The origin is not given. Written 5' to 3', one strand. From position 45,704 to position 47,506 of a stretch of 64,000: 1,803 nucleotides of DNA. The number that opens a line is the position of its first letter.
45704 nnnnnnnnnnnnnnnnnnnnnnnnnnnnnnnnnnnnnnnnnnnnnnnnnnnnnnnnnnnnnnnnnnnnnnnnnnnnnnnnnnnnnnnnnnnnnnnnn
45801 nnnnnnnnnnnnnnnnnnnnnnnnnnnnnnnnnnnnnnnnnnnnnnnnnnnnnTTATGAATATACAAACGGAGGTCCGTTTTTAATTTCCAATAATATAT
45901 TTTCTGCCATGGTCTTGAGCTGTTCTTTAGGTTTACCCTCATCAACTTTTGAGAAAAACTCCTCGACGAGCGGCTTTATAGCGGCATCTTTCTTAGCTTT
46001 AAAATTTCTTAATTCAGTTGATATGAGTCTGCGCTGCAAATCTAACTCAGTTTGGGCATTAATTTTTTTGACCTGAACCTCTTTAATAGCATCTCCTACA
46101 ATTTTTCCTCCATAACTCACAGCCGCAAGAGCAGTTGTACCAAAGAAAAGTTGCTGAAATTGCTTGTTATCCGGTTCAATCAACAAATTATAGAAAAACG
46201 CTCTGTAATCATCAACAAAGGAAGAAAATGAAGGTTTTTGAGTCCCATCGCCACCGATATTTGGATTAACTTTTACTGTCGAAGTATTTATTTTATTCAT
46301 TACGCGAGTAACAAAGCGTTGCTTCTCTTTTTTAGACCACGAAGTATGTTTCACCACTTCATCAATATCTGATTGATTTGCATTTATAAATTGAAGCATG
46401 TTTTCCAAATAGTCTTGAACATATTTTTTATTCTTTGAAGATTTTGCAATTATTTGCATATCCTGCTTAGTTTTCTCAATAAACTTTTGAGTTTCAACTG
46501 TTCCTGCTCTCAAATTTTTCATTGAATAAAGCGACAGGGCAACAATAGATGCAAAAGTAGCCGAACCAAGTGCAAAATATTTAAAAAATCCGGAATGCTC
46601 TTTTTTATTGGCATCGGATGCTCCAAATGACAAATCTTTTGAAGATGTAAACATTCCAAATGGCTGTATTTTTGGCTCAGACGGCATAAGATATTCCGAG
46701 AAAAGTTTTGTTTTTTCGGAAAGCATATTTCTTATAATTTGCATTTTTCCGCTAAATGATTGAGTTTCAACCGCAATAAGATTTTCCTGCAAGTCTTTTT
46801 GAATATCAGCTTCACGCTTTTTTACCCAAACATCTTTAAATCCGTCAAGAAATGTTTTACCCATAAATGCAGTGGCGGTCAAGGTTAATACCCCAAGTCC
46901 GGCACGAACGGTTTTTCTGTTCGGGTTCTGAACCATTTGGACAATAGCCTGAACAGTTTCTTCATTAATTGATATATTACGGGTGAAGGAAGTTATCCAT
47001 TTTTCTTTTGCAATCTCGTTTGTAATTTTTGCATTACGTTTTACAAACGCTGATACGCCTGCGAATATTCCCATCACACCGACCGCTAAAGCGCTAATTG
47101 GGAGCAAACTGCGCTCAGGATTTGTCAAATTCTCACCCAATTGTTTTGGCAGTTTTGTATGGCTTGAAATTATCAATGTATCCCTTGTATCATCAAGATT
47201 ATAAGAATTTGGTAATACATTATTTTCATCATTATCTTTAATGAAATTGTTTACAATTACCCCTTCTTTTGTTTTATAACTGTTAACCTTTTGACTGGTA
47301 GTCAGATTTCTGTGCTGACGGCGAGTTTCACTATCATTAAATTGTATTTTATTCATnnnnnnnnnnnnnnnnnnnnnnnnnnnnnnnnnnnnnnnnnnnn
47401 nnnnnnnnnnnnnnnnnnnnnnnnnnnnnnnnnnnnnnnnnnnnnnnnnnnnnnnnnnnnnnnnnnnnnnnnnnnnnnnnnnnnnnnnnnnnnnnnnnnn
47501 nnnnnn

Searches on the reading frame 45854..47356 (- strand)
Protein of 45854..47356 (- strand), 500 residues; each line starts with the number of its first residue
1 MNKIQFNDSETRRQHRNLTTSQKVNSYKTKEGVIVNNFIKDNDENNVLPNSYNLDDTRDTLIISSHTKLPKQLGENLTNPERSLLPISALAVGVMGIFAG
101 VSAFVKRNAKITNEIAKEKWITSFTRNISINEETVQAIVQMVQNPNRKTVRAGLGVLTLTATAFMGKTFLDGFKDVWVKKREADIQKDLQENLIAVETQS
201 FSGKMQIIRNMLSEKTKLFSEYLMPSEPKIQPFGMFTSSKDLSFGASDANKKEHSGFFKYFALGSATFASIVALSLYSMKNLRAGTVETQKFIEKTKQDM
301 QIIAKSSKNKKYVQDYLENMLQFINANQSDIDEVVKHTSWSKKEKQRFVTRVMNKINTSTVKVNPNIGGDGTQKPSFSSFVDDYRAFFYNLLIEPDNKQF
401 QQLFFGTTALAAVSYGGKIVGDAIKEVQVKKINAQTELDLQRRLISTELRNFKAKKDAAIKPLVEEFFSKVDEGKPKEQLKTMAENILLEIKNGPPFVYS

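Call 7: search_protein_families(library=pfam, proteins=[window:45854-47356:-], max_evalue=0.01)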
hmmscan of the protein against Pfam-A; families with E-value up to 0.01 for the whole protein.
window:45854-47356:- (500 aa): 1 family
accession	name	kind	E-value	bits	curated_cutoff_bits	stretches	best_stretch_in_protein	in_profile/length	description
PF18055.7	RPN6_N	-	0.0055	17.5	26.5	1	287-349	52-113/117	26S proteasome regulatory subunit RPN6 N-terminal domain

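Call 22: search_protein_families(library=ncbifam, proteins=[window:45854-47356:-], max_evalue=0.1)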
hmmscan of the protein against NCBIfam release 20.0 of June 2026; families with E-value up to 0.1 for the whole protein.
window:45854-47356:- (500 aa): 1 family
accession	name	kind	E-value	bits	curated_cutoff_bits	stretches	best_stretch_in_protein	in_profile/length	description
NF000944.0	PRK00094.2-2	equivalog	0.04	12.8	603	0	92-148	256-312/371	NAD(P)H-dependent glycerol-3-phosphate dehydrogenase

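Call 24: find_homologous_proteins(query=window:45854-47356:-)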
Query window:45854-47356:- (500 aa): 1621 proteins with E <= 0.001 among 8000 candidates; the best 120 are listed.
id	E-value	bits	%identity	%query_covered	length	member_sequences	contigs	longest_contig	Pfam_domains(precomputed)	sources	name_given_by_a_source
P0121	2.4e-295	997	92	100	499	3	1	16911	-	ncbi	-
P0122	3.8e-256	868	80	100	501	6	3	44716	-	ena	-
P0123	1.9e-255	866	79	100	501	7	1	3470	-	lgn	-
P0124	5.6e-253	858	79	100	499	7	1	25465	-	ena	-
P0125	3.3e-244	829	78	100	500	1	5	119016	-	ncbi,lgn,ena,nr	ncbi:hypothetical protein IKP85_02950 [bacterium]|nr:hypothetical protein [bacterium]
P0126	1.6e-242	823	76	99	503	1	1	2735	-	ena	-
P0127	2.5e-242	822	76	100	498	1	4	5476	-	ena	-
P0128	3.5e-240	815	77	100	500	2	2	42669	-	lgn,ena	-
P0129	6.8e-239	811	76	100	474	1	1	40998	-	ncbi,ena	-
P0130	7.1e-239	811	74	100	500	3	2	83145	-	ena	-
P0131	1.0e-237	807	75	100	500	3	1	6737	-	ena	-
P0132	1.2e-237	807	74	100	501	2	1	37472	-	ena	-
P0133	1.9e-236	803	74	100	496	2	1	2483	-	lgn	-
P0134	2.8e-235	799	73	100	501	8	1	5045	-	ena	-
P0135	2.9e-235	799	72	100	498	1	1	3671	-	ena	-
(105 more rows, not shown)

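Call 36: predict_structure(alignment_id=A3)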
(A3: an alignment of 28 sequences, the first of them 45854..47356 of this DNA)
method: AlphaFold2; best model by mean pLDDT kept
length: 500 residues; sequences in the alignment: 28
mean_pLDDT: 58.6   pTM: 0.34
mean pLDDT of the five models: 58.6, 55.1, 53.8, 50.6, 48.5
residues with pLDDT >= 90: 0; 70-90: 169; 50-70: 154; < 50: 177
segments of 3 or more residues with pLDDT < 50: 1-7, 25-50, 52-79, 104-147, 225-252, 359-386, 389-395, 497-500
pLDDT, mean of each block of 10 residues (from residue 1): 43 57 46 32 42 46 42 43 55 53 48 40 33 47 48 54 62 72 75 76 79 80 52 39 38 54 64 60 55 67 72 72 68 78 81 61 33 29 47 51 56 64 77 81 80 81 84 81 81 54
secondary structure, 60 per line:
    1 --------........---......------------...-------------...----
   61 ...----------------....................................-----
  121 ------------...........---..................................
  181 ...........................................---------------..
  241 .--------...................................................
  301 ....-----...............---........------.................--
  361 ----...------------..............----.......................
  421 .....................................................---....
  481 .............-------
elements in order: H9-16 H20-25 E38-40 E61-63 H80-115 H133-143 H147-223 H250-304 H310-324 H328-335 H342-358 H380-393 H398-473 H477-493

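Call 39: fold_search(model_id=the predicted structure, library=pdb)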
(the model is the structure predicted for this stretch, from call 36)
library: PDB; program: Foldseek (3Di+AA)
matches with E <= 10: 253; with E <= 0.001: 0
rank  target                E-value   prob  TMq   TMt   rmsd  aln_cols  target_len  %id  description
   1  9cpb_5W               1.2e-01  0.23  0.14  0.15  48.8       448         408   12  Atomic model of bovine Fallopian tube cilia doublet microtubule (48-nm periodicity) (released 2024-10-30)
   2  7sqc_1K               3.3e-01  0.35  0.18  0.24  32.4       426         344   11  Ciliary C1 central pair apparatus isolated from Chlamydomonas reinhardtii (released 2022-04-13)
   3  8to0_j                3.5e-01  0.11  0.10  0.14  42.4       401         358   14  48-nm repeating structure of doublets from mouse sperm flagella (released 2023-11-01)
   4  7n6g_3O               4.0e-01  0.25  0.17  0.22  32.5       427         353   10  C1 of central pair (released 2022-05-18)
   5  8v3b_a                4.2e-01  0.07  0.08  0.09  40.7       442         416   14  Computational Designed Nanocage O43_129_+4 (released 2024-03-13)
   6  2wcd_A                4.6e-01  0.41  0.17  0.26  28.8       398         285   12  Crystal structure of the assembled cytolysin A pore (released 2009-05-05)
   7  3lll_A                4.8e-01  0.13  0.13  0.17  30.5       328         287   13  Crystal structure of mouse pacsin2 F-BAR domain (released 2010-05-26)
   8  7n6g_3V               5.0e-01  0.13  0.13  0.16  46.1       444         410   11  C1 of central pair (released 2022-05-18)
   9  9a65_B                6.6e-01  0.12  0.14  0.11  75.8       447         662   11  Integrative model of YVAQ-MCPB by crosslinking MS and deep learning (released 2024-09-18)
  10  9hqx_B                7.6e-01  0.18  0.14  0.11  34.4       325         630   13  Salmonella enterica Lamassu LmuACB bound to DNA duplex (released 2025-10-01)
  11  6h2x                  7.6e-01  0.06  0.10  0.13  66.4       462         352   10  MukB coiled-coil elbow from E. coli (released 2019-03-06)
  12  9a69_B                7.9e-01  0.08  0.12  0.10  72.3       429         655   11  Integrative model of MCPB-MCPC by crosslinking MS and deep learning (released 2024-09-18)
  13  8to0_l                7.9e-01  0.06  0.11  0.13  70.5       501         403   11  48-nm repeating structure of doublets from mouse sperm flagella (released 2023-11-01)
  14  9mg8_B                8.7e-01  0.07  0.09  0.12  39.9       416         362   10  Crystal Structure of b-iTHR-110 (released 2025-12-17)
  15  7ung_A3               1.0e+00  0.14  0.15  0.21  38.7       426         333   10  48-nm repeat of the human respiratory doublet microtubule (released 2022-10-05)
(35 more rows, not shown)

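Call 79: search_protein_families(library=phrogs, proteins=[window:45854-47356:-], max_evalue=0.01)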
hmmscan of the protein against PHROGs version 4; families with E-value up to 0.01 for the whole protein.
window:45854-47356:- (500 aa): 0 families

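Call 80: search_protein_families(library=padloc, proteins=[window:45854-47356:-], max_evalue=0.01)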
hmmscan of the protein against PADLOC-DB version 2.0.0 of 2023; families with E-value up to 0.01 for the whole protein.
window:45854-47356:- (500 aa): 2 families
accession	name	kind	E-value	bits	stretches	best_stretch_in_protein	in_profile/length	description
PDLC01504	Csm2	-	0.00031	19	1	322-403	14-96/116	CAS-III-D; effector_SS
PDLC01486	Csm2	-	0.00057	18.5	1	296-403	3-103/123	CAS-III-D; effector_SS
